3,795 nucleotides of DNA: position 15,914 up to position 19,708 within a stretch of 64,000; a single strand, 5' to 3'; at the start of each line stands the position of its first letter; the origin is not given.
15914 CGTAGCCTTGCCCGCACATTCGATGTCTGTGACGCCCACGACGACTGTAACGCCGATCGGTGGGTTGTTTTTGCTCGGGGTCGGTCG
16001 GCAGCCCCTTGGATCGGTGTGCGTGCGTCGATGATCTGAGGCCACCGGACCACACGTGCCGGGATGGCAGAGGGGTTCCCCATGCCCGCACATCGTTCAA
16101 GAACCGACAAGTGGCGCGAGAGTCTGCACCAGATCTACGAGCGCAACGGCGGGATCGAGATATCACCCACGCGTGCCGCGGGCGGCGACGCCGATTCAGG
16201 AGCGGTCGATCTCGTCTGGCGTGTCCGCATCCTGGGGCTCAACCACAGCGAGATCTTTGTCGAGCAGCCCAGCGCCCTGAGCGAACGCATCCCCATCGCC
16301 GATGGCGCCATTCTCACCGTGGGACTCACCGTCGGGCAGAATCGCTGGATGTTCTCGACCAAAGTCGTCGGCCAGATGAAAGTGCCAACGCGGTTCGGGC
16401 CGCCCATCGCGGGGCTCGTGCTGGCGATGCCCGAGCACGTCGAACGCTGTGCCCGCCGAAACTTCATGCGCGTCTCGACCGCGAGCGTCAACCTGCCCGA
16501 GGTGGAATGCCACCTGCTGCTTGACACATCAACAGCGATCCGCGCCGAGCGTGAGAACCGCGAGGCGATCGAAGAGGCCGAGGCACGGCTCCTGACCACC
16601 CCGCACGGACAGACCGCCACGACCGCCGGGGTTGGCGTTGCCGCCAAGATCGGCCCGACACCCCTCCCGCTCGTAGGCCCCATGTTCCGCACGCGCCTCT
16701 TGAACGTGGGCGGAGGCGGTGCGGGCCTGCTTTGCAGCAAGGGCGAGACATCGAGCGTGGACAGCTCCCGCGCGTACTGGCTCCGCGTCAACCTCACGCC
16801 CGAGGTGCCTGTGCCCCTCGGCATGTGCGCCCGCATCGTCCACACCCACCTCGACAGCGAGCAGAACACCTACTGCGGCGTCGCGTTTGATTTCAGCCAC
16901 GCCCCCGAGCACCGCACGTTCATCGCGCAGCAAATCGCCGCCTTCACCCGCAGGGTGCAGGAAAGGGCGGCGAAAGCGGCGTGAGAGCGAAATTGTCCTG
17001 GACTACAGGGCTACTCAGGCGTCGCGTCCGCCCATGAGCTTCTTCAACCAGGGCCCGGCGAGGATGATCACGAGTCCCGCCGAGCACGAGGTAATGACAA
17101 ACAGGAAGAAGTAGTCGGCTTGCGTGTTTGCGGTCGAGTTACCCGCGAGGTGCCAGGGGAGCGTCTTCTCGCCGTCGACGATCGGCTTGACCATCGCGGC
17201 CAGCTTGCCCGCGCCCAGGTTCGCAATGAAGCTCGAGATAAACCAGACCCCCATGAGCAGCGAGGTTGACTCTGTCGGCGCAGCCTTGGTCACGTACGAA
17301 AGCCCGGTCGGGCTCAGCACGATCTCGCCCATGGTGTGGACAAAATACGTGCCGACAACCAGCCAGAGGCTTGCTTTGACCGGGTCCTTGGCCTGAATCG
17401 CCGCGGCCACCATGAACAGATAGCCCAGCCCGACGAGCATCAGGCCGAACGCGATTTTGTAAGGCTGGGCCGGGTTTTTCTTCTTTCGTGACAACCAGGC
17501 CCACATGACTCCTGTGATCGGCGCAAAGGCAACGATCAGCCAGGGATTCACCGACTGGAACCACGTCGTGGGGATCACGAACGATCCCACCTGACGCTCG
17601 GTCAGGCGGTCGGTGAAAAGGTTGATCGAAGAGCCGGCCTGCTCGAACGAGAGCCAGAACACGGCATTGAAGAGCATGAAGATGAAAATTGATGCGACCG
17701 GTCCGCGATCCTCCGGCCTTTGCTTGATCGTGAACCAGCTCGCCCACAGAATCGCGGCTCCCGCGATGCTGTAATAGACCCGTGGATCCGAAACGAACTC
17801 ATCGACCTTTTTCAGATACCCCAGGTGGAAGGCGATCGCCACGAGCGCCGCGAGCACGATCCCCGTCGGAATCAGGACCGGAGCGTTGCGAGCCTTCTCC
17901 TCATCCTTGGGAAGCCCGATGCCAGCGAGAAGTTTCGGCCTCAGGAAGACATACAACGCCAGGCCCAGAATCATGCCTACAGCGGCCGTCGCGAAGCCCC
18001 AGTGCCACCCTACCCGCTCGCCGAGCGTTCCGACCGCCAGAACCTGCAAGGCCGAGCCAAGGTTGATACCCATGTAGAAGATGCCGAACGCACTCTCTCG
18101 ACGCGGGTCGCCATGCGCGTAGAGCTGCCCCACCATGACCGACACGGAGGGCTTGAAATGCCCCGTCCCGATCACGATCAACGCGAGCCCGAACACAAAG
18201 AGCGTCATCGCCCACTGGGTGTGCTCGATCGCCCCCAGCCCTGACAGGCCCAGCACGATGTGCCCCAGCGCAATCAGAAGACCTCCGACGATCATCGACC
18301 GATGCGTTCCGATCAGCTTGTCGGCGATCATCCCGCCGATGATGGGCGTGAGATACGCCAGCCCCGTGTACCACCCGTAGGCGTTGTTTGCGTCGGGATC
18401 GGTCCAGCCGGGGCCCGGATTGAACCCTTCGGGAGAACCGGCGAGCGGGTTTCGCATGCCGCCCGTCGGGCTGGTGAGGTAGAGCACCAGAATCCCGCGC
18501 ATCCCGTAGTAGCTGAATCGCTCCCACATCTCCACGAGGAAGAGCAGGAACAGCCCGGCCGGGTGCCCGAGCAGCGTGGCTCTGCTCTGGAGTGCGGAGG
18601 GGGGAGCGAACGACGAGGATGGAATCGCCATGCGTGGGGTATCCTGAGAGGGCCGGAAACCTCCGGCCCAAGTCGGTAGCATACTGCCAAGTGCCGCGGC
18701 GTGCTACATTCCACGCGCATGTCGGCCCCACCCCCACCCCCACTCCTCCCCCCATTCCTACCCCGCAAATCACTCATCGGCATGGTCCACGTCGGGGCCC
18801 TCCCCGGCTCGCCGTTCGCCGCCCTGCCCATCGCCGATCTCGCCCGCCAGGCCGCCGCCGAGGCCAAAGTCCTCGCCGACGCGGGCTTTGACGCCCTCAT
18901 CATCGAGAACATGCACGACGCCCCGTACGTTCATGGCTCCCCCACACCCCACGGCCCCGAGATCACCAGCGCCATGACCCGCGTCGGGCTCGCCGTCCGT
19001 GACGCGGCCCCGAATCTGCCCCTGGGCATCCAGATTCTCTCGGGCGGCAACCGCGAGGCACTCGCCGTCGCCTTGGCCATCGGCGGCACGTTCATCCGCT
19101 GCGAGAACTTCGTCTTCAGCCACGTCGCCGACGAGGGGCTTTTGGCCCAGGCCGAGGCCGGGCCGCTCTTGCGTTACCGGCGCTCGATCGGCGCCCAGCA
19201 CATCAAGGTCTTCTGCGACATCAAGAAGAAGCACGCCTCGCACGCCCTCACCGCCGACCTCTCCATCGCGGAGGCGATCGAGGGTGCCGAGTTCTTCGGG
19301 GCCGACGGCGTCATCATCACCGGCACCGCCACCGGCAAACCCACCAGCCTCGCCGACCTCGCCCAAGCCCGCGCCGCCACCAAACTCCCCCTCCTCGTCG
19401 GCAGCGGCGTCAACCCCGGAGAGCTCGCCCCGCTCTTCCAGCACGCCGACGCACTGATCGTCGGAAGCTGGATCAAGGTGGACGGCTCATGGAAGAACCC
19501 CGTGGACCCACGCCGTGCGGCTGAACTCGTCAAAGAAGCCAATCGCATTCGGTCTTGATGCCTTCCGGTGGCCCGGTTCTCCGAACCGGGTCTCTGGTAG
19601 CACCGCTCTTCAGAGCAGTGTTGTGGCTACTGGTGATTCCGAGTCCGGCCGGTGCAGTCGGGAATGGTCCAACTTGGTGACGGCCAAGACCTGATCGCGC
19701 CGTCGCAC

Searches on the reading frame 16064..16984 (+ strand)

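Call 85: search_protein_families(library=pfam, proteins=[window:16064-16984:+], max_evalue=0.001)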
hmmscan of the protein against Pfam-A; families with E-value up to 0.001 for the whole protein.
window:16064-16984:+ (306 aa): 1 family
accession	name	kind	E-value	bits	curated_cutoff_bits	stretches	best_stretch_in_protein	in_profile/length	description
PF12945.12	PilZNR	-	0.00091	19.7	23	0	49-110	18-78/85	Flagellar protein YcgR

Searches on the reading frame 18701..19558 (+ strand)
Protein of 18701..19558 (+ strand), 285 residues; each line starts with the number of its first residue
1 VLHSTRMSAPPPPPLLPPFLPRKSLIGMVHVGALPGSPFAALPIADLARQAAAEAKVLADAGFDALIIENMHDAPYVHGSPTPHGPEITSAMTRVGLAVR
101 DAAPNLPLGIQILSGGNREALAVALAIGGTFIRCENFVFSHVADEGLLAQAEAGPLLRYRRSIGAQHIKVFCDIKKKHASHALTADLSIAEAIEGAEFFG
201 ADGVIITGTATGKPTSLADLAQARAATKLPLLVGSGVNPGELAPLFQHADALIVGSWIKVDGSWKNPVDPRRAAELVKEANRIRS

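Call 85: search_protein_families(library=pfam, proteins=[window:18701-19558:+], max_evalue=0.001)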
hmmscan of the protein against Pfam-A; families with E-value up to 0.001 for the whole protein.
window:18701-19558:+ (285 aa): 1 family
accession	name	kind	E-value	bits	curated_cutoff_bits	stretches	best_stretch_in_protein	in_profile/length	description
PF03437.21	BtpA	-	1.2e-59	202.3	30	1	22-281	2-253/254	BtpA family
